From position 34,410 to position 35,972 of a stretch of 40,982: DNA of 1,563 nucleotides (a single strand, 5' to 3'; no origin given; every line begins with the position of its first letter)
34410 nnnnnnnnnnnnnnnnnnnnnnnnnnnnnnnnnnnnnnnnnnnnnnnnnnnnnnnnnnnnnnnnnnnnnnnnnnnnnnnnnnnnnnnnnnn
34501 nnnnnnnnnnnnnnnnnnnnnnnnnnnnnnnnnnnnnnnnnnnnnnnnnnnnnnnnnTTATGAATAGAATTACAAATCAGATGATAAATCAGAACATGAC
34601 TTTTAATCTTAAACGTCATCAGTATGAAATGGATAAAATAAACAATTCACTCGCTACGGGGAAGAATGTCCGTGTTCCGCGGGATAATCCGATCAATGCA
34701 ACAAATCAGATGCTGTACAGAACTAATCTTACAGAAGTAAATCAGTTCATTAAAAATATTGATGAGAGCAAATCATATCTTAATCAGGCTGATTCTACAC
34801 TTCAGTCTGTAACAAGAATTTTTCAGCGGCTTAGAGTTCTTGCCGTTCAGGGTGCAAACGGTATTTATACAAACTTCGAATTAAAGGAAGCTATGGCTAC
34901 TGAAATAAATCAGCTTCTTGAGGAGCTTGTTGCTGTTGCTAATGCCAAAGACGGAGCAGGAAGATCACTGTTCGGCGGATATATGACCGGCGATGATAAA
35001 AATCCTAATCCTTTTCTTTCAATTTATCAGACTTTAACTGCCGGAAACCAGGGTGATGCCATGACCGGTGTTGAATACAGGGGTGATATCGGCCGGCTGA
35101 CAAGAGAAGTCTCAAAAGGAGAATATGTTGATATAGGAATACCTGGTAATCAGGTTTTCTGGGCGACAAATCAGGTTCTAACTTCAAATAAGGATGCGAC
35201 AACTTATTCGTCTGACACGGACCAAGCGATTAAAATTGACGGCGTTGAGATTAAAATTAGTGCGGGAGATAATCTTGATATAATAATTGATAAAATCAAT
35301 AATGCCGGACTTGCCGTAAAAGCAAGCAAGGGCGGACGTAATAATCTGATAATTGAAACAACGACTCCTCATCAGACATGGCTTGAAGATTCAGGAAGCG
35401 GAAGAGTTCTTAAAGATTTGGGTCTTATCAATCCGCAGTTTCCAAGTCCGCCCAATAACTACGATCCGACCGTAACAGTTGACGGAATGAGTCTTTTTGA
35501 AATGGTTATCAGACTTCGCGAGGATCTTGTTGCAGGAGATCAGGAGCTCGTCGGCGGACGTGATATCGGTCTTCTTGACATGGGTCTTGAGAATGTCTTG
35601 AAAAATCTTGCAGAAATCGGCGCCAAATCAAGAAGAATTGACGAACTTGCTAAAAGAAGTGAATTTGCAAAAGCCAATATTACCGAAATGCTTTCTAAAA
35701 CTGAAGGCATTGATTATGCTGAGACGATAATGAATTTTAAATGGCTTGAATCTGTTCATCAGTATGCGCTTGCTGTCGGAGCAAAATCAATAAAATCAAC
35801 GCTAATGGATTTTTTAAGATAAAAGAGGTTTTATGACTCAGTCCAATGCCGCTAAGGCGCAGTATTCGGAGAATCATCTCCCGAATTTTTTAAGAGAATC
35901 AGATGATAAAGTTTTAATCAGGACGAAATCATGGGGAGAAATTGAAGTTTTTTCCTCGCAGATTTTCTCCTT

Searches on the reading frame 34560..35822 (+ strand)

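Call 76: search_protein_families(library=pfam, proteins=[window:34560-35822:+], max_evalue=0.00001)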
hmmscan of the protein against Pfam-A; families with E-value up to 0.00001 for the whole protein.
window:34560-35822:+ (420 aa): 1 family
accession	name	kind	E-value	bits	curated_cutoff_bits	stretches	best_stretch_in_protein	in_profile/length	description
PF00669.25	Flagellin_N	-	1.3e-16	61.3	26.6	1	4-142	1-138/139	Bacterial flagellin N-terminal helical region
